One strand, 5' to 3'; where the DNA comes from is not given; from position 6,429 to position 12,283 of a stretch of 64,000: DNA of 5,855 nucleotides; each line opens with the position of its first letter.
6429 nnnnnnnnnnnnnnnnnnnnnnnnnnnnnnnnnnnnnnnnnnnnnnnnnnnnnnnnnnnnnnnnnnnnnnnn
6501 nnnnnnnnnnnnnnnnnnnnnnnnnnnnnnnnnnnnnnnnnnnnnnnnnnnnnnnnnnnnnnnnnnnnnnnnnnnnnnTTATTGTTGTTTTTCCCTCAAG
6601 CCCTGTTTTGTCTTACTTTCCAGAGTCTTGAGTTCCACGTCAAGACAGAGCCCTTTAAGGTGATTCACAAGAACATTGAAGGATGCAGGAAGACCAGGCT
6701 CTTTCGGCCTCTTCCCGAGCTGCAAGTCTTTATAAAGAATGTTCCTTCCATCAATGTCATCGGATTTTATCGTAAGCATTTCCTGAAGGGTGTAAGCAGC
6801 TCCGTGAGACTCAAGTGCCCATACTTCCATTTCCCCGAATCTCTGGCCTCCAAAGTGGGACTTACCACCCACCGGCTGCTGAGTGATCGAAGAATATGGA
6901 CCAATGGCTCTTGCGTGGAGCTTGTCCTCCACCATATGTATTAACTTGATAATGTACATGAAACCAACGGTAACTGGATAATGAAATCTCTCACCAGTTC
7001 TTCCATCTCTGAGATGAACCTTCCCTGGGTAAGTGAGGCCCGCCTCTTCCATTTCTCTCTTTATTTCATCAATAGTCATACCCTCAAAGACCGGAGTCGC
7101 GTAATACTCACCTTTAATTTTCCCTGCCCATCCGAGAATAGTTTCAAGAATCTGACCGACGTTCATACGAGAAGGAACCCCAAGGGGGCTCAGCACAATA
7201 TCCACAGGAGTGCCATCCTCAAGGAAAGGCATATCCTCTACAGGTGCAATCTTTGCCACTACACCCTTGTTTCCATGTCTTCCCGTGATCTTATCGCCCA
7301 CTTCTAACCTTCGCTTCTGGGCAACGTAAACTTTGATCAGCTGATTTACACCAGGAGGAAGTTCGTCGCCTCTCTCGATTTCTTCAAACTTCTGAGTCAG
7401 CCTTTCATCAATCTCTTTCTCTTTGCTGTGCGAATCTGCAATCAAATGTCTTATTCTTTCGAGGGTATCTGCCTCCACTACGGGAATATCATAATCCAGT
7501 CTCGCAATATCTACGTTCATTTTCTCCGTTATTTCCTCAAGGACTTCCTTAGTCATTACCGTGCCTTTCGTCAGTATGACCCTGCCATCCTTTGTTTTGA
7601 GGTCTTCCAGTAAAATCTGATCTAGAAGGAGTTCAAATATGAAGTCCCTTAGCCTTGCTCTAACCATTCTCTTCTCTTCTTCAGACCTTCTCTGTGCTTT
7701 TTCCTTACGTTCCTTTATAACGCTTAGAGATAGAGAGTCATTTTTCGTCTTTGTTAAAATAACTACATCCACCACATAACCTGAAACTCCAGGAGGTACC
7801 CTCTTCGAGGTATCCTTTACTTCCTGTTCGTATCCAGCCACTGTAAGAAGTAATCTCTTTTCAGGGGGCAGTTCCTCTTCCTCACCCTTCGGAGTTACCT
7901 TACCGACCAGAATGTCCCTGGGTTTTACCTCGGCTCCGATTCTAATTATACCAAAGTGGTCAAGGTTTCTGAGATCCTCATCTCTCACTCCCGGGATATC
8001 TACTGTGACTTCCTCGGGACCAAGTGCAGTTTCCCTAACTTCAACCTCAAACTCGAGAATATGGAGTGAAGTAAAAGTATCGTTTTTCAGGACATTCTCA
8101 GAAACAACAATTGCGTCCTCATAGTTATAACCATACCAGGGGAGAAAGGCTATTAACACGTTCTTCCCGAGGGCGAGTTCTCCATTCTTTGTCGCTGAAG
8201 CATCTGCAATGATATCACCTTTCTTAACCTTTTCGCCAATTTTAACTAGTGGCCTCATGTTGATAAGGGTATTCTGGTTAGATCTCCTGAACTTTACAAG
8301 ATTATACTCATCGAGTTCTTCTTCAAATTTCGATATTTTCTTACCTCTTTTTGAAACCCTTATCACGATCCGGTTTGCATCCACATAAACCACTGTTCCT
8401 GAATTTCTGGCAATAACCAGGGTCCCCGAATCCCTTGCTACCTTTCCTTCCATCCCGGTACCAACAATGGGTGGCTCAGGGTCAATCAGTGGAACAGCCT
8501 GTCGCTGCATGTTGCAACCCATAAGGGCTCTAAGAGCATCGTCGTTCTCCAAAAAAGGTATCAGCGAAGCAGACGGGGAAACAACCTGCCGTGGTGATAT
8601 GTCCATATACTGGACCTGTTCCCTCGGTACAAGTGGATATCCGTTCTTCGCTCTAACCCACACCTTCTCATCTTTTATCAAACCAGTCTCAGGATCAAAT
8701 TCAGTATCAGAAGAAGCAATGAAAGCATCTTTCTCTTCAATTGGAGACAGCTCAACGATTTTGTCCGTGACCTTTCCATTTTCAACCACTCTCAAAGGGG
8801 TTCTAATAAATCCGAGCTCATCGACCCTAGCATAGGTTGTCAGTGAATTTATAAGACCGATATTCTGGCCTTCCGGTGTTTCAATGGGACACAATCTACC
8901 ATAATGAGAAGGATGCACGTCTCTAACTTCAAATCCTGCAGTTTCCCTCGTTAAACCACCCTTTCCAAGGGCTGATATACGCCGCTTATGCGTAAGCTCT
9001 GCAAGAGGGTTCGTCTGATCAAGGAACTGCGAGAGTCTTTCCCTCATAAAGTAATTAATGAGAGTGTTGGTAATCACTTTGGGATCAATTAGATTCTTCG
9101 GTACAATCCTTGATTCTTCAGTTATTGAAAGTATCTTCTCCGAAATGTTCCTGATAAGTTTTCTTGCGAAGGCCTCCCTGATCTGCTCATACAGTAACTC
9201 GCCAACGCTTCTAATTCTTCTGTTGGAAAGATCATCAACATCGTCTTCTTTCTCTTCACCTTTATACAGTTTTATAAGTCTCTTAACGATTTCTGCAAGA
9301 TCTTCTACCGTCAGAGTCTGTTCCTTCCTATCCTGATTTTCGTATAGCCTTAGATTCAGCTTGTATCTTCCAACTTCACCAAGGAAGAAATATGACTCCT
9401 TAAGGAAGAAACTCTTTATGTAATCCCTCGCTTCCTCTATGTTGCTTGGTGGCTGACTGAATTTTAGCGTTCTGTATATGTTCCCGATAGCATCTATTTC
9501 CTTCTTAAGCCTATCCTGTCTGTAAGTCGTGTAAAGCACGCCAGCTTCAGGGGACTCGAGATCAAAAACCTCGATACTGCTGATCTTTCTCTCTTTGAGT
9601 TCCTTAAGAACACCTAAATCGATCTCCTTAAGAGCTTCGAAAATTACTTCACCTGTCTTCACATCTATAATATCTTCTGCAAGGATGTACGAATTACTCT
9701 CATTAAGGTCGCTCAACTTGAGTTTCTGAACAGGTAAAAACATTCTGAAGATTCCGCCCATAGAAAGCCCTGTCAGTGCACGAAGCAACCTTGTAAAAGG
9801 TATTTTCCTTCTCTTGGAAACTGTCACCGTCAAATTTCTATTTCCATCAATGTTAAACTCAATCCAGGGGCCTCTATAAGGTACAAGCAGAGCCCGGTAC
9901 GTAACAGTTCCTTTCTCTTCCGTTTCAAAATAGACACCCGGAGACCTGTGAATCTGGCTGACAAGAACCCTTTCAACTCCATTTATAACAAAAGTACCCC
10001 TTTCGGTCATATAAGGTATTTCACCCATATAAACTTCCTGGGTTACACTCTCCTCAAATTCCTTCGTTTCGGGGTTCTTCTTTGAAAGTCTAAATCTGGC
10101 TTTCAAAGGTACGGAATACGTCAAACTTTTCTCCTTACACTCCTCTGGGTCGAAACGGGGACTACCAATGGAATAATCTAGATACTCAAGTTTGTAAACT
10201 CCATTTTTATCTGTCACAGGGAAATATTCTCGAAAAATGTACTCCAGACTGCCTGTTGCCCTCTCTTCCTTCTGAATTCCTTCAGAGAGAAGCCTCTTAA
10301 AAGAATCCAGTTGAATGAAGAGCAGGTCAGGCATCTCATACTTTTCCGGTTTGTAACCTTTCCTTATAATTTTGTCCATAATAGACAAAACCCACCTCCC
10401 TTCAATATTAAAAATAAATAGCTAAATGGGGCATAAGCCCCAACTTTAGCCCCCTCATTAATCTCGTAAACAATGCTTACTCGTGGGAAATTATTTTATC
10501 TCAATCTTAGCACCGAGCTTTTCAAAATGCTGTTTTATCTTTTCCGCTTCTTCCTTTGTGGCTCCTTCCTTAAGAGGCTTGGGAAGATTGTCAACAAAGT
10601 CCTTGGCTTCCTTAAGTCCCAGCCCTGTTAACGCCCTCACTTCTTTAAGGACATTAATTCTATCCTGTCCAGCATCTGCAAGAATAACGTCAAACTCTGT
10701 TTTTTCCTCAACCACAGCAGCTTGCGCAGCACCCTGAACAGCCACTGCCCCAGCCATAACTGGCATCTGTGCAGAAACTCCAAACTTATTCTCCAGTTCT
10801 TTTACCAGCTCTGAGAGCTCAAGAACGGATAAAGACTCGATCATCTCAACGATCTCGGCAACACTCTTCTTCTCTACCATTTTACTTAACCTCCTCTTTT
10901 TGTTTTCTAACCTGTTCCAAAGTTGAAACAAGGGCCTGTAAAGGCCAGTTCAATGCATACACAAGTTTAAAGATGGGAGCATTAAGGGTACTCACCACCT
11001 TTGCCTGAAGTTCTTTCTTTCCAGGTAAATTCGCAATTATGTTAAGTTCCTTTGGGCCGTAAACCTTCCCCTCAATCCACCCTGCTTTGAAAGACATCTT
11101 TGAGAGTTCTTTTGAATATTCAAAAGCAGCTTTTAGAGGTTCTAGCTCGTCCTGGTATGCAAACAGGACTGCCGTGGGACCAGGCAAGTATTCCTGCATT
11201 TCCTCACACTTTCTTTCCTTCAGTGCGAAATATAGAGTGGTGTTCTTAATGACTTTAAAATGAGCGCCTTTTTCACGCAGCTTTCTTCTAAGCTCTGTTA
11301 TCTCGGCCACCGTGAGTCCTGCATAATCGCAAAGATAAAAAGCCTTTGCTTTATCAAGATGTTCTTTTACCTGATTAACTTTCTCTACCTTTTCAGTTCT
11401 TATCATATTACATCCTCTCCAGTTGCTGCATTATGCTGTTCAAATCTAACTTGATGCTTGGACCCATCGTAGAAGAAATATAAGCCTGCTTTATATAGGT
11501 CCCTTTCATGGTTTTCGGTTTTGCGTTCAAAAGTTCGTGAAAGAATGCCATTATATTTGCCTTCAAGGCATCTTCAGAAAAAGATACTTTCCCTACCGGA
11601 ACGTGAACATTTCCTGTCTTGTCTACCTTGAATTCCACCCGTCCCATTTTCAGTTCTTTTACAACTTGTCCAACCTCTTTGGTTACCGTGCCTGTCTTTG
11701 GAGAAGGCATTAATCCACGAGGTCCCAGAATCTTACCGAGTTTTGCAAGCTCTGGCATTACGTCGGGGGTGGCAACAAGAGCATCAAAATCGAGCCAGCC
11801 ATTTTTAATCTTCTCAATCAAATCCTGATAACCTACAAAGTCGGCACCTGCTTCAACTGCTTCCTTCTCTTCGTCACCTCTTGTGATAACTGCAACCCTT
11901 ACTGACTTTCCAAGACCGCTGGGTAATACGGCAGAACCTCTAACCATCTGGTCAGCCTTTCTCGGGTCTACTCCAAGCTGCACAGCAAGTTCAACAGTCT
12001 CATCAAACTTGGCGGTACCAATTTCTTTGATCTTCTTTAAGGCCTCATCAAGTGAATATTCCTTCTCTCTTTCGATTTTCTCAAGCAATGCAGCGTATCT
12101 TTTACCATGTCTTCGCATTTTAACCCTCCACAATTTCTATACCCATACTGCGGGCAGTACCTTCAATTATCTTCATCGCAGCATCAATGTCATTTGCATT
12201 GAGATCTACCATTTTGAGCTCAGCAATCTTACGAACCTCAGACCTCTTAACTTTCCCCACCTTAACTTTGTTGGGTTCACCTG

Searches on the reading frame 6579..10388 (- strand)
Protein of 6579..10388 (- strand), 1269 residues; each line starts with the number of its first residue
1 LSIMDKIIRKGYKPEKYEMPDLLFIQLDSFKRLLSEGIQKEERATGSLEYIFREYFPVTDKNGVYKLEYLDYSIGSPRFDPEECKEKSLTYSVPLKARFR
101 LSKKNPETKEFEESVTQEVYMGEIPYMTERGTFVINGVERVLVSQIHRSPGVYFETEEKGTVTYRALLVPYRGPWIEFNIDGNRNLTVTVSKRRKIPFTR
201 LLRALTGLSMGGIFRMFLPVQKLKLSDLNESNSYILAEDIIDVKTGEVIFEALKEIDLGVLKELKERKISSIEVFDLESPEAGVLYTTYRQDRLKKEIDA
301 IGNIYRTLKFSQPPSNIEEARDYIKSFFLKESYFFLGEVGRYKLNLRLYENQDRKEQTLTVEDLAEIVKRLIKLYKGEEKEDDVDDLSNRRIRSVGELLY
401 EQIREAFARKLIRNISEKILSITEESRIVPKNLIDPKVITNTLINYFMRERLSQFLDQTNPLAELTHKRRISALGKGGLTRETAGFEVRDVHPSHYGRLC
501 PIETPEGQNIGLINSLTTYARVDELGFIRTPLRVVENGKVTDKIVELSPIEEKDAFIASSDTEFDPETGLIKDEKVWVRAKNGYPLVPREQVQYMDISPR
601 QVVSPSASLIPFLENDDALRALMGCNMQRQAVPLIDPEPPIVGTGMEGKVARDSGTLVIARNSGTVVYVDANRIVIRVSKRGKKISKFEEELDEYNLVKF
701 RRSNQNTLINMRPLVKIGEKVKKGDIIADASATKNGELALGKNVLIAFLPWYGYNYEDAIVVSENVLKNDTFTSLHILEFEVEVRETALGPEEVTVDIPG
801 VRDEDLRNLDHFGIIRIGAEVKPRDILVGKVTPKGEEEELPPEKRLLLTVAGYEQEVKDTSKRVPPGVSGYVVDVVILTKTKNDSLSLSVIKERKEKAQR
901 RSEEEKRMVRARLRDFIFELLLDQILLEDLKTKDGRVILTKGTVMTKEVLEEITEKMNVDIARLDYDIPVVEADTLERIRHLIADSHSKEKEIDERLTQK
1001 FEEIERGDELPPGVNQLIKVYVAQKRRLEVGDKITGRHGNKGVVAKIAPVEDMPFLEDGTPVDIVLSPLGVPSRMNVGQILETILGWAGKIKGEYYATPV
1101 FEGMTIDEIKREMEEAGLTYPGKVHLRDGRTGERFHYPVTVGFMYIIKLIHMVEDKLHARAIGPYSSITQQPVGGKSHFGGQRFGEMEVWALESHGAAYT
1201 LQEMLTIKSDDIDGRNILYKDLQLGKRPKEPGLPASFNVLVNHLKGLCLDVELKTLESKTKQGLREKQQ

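Call 66: search_protein_families(library=pfam, proteins=[window:6579-10388:-], max_evalue=0.00001)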
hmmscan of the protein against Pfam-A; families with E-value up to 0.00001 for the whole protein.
window:6579-10388:- (1269 aa): 6 families
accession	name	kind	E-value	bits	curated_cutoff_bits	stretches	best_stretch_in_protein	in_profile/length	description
PF00562.33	RNA_pol_Rpb2_6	-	7.2e-126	420.7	23.4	1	659-1177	1-372/373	RNA polymerase Rpb2, domain 6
PF04565.21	RNA_pol_Rpb2_3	-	5.4e-31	107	21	1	454-522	1-68/68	RNA polymerase Rpb2, domain 3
PF04561.19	RNA_pol_Rpb2_2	-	7e-22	78.5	21.7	1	299-393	101-190/190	RNA polymerase Rpb2, domain 2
PF04560.25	RNA_pol_Rpb2_7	-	1.1e-21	77.4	32.1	1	1180-1254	1-85/87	RNA polymerase Rpb2, domain 7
PF04563.20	RNA_pol_Rpb2_1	-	2.3e-20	73.5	28.2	1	22-440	2-202/203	RNA polymerase beta subunit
PF10385.14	RNA_pol_Rpb2_45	-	3.3e-15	56.3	28.2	1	533-598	2-66/66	RNA polymerase beta subunit external 1 domain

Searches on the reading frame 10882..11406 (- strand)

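Call 66: search_protein_families(library=pfam, proteins=[window:10882-11406:-], max_evalue=0.00001)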
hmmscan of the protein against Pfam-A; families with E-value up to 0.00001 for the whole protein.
window:10882-11406:- (174 aa): 1 family
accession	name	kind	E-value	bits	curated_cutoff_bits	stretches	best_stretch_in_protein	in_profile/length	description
PF00466.25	Ribosomal_L10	-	7.4e-27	93.8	22.8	1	1-98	1-99/100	Ribosomal protein L10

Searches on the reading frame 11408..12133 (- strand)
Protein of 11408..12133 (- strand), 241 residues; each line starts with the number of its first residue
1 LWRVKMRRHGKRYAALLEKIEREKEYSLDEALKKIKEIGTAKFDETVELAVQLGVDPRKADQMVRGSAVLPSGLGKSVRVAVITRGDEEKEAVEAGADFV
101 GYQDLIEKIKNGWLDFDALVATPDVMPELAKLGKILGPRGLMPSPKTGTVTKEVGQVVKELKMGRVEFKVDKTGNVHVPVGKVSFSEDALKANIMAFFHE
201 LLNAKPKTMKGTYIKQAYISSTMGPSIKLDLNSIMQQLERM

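Call 66: search_protein_families(library=pfam, proteins=[window:11408-12133:-], max_evalue=0.00001)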
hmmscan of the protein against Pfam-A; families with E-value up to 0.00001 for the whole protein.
window:11408-12133:- (241 aa): 1 family
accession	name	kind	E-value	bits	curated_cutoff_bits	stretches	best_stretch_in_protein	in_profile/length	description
PF00687.26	Ribosomal_L1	-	2.9e-69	233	32.2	1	36-225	2-198/198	Ribosomal protein L1p/L10e family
